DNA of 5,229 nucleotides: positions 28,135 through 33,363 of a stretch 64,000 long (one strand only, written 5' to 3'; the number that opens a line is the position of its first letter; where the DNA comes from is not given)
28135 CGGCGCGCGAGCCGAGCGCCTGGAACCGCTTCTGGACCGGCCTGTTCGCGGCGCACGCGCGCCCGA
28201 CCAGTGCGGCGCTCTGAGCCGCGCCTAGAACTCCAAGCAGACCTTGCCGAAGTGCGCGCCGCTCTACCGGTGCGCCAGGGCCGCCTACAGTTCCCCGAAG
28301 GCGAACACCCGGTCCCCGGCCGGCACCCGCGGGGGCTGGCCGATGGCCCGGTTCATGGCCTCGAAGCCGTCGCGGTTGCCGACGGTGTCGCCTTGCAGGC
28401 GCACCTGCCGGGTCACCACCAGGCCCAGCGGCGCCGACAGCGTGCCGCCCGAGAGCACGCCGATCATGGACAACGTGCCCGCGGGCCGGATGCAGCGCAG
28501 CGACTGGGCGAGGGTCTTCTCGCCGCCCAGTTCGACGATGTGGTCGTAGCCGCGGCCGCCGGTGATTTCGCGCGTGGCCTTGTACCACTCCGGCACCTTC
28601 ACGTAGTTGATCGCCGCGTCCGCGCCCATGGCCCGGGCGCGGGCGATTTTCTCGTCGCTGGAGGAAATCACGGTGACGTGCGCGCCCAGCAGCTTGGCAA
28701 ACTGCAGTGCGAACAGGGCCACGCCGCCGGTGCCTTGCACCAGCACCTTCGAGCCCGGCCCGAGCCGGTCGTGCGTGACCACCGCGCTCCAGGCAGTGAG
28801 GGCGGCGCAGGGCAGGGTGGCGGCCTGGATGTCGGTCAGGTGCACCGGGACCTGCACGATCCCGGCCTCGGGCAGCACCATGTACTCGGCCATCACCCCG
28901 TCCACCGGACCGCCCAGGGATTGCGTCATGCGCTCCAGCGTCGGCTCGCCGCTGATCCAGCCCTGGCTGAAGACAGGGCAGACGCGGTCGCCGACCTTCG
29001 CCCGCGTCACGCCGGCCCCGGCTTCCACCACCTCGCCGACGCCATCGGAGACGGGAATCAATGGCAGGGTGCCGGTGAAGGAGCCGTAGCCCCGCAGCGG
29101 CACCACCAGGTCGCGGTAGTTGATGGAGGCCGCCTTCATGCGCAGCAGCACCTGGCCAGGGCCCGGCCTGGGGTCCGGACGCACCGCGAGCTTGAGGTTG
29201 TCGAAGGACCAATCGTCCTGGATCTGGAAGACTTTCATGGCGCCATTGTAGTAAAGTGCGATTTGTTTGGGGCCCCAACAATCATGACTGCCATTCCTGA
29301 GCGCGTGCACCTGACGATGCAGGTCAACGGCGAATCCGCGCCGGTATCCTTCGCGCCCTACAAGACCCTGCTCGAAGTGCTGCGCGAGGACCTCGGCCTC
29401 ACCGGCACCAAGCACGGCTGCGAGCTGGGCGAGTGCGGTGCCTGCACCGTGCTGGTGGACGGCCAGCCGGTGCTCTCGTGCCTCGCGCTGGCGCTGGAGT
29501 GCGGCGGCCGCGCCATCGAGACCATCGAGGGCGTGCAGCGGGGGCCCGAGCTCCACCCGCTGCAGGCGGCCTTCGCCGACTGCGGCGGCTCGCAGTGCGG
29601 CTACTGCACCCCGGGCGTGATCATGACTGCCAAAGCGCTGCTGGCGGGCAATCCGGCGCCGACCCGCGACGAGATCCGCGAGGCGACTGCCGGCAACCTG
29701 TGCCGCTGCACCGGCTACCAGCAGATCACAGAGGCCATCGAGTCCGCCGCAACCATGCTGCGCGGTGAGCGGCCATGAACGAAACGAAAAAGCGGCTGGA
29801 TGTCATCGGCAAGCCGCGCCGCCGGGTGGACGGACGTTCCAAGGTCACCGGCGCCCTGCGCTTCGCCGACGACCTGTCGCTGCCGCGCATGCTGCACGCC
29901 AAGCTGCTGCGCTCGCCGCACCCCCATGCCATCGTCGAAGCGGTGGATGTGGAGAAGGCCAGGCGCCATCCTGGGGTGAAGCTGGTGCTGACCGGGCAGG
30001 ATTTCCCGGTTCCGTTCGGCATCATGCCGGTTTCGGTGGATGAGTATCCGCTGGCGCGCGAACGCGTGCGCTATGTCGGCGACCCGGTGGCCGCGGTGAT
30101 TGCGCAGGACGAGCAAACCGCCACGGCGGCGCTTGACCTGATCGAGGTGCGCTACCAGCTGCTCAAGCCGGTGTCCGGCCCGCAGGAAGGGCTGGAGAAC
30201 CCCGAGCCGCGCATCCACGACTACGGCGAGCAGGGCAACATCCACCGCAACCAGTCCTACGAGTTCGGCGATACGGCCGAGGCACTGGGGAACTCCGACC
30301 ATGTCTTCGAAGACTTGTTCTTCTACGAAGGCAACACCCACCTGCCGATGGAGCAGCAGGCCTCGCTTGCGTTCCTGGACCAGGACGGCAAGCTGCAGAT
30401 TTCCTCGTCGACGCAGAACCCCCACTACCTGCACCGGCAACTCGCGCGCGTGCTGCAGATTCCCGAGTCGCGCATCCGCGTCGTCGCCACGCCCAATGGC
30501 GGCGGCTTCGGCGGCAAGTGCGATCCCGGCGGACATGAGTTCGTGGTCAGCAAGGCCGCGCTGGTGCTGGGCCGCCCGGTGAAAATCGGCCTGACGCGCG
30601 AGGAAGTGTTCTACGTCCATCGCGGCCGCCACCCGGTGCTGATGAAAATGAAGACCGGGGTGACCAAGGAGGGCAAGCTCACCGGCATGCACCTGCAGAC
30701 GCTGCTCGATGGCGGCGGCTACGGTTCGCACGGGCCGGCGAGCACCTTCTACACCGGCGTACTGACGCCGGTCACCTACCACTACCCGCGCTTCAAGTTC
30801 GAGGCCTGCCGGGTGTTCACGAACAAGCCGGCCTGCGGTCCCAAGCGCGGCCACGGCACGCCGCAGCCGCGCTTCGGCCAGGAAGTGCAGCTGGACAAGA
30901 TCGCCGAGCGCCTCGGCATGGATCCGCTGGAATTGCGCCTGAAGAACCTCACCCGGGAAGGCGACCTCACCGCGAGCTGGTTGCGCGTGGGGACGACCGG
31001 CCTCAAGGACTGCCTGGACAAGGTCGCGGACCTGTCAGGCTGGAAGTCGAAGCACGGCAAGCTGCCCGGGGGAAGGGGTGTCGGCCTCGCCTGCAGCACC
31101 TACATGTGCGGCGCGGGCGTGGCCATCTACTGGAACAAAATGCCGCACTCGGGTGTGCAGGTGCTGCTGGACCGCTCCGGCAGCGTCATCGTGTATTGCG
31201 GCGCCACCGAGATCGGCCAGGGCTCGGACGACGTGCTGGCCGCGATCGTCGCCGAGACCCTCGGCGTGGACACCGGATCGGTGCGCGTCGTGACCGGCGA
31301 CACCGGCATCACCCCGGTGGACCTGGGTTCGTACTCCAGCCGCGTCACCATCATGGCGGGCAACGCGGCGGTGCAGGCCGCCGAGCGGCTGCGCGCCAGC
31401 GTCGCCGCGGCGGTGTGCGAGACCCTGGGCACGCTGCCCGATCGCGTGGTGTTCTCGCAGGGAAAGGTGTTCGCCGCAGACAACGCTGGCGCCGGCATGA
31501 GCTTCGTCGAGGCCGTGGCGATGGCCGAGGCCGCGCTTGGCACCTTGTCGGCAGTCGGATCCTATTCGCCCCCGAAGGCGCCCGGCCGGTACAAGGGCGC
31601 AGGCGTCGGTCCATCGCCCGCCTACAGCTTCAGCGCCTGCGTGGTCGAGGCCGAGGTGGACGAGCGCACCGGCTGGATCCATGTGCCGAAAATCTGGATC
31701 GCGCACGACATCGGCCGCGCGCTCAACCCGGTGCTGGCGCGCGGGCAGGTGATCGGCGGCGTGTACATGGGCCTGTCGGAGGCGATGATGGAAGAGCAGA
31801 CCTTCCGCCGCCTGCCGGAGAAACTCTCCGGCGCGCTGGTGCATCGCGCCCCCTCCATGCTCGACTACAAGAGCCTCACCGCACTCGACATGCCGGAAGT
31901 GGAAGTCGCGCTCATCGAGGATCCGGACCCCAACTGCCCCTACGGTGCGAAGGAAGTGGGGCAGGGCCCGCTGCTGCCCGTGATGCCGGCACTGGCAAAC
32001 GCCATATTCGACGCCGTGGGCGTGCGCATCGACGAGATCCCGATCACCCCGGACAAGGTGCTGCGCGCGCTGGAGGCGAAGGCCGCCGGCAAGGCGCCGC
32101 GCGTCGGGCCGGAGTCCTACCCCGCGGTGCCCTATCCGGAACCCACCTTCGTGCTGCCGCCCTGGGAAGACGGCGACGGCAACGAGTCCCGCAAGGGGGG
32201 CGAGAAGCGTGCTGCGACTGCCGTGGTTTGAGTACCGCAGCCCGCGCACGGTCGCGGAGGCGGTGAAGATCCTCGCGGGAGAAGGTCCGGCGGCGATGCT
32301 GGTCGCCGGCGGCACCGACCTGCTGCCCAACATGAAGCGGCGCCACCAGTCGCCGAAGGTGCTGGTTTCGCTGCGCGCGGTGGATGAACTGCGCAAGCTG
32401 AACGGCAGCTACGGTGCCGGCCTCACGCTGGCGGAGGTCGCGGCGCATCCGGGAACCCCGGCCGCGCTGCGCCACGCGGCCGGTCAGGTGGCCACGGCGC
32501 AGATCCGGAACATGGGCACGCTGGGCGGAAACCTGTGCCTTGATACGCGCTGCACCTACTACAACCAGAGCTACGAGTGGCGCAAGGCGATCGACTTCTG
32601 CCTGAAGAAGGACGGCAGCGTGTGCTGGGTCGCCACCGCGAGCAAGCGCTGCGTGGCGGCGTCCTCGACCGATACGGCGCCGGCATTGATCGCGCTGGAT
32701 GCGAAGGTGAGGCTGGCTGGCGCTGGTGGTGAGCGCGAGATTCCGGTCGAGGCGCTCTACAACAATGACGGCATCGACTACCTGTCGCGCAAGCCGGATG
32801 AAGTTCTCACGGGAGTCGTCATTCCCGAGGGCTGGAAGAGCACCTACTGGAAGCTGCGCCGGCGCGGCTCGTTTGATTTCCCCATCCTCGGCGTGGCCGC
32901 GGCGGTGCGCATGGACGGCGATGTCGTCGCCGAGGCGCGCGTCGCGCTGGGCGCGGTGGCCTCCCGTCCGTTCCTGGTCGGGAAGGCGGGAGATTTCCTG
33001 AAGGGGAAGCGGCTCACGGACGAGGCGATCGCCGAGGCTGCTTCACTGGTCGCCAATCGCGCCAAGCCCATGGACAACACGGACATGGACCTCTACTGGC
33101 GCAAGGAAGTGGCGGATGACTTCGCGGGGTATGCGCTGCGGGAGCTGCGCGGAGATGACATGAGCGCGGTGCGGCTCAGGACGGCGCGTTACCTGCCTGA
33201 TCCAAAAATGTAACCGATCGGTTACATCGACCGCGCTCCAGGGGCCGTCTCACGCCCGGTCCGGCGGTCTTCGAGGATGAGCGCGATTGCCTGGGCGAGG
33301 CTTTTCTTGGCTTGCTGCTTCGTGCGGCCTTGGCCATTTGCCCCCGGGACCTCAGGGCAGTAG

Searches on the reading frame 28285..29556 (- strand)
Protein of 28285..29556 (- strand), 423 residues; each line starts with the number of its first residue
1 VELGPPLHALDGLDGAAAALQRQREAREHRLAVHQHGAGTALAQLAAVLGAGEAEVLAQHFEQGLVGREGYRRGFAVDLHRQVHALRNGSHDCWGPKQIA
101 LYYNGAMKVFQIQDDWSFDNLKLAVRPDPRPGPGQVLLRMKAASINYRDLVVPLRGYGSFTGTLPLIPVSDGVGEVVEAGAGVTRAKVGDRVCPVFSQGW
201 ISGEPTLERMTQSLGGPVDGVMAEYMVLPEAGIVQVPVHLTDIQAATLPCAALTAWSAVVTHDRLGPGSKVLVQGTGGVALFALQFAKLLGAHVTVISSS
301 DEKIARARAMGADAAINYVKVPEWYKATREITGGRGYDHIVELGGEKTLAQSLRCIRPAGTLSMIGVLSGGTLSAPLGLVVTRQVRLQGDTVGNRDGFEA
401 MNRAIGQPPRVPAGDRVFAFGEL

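Call 20: search_protein_families(library=ncbifam, proteins=[window:28285-29556:-], max_evalue=0.00001)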
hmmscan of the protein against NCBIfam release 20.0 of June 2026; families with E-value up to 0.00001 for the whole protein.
window:28285-29556:- (423 aa): 26 families (the best 25 are shown)
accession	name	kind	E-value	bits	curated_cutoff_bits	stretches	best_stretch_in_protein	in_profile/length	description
TIGR02824.1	quinone_pig3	subfamily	1e-41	143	296.8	1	107-396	1-268/325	putative NAD(P)H quinone oxidoreductase, PIG3 family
NF010344.0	PRK13771.1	subfamily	2.4e-34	118.8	349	1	120-397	12-287/334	putative alcohol dehydrogenase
NF006940.0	PRK09422.1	equivalog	9.8e-31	106.9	344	1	134-398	25-291/338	alcohol dehydrogenase AdhP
NF041172.1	AcrlCoa_red_Thmprot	equivalog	5.7e-30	104.4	500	1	121-397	13-288/334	acryloyl-CoA reductase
NF003808.0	PRK05396.1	equivalog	4.1e-27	95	380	1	121-389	13-285/341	L-threonine 3-dehydrogenase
TIGR00692.1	tdh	equivalog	3.3e-24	85.5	458.35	1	127-389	17-284/340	L-threonine 3-dehydrogenase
TIGR01751.1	crot-CoA-red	equivalog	3e-23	82.2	378.55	1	119-325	23-248/398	crotonyl-CoA carboxylase/reductase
TIGR03989.1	Rxyl_3153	subfamily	1.8e-20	73.5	440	1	220-394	139-317/370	NDMA-dependent alcohol dehydrogenase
NF041097.1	keto_inos_dh_IolM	equivalog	1.2e-19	70.2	450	1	114-367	33-312/389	scyllo-inosose 3-dehydrogenase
TIGR02823.1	oxido_YhdH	subfamily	5.7e-18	64.8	297.25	1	133-389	26-265/324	acrylyl-CoA reductase family protein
NF008024.0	PRK10754.1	subfamily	7.5e-17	61.3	348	1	130-380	25-253/327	NADPH:quinone reductase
TIGR03451.1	mycoS_dep_FDH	equivalog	7.6e-16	57.9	512.9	1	220-369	129-279/358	S-(hydroxymethyl)mycothiol dehydrogenase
NF041183.1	Pks2_ls1_myc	equivalog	7.7e-16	56.2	2400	1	111-341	1410-1618/2086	sulfolipid-1 biosynthesis phthioceranic/hydroxyphthioceranic acid synthase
NF047908.1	AldhRedAhr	equivalog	3.6e-15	55.7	470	1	145-401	40-294/335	NADPH-dependent aldehyde reductase Ahr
TIGR02818.1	adh_III_F_hyde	equivalog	3.9e-15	55.8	543.95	1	222-384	140-307/368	S-(hydroxymethyl)glutathione dehydrogenase/class III alcohol dehydrogenase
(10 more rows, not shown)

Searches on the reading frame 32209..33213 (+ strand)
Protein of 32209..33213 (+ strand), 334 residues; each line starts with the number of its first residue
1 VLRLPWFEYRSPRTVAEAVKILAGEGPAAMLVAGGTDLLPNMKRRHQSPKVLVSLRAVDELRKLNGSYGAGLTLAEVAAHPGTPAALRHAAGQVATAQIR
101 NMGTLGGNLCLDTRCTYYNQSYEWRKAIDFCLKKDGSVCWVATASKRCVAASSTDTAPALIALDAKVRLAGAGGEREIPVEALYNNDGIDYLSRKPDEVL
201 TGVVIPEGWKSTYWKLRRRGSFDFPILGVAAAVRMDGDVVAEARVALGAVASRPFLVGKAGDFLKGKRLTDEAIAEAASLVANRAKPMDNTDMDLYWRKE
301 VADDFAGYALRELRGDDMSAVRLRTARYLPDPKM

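Call 20: search_protein_families(library=ncbifam, proteins=[window:32209-33213:+], max_evalue=0.00001)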
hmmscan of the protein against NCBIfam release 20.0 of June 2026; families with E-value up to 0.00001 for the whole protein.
window:32209-33213:+ (334 aa): 7 families
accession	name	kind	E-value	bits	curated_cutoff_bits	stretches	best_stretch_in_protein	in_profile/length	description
TIGR03195.1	4hydrxCoA_B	equivalog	4.8e-85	285.5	404.55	1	7-306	5-312/321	4-hydroxybenzoyl-CoA reductase subunit beta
NF041019.1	glyceraldDH_beta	equivalog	4.7e-41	140.9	350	2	151-311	119-278/280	glyceraldehyde dehydrogenase subunit beta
NF043083.1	XdhB_XDHase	equivalog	2.5e-40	138.4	310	2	148-306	116-276/289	xanthine dehydrogenase subunit XdhB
NF007427.0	PRK09971.1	equivalog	1.8e-37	129.2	287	2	147-306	115-276/292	xanthine dehydrogenase FAD-binding subunit XdhB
TIGR02963.1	xanthine_xdhA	equivalog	4.3e-29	101.4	467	2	154-304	307-459/468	xanthine dehydrogenase small subunit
TIGR03199.1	pucC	equivalog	8.4e-15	54.8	306.05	1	149-302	106-258/264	xanthine dehydrogenase subunit C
TIGR03312.1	Se_sel_red_FAD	hypoth_equivalog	1.7e-10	40.5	241.5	0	9-110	4-107/257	molybdopterin-dependent oxidoreductase FAD-binding subunit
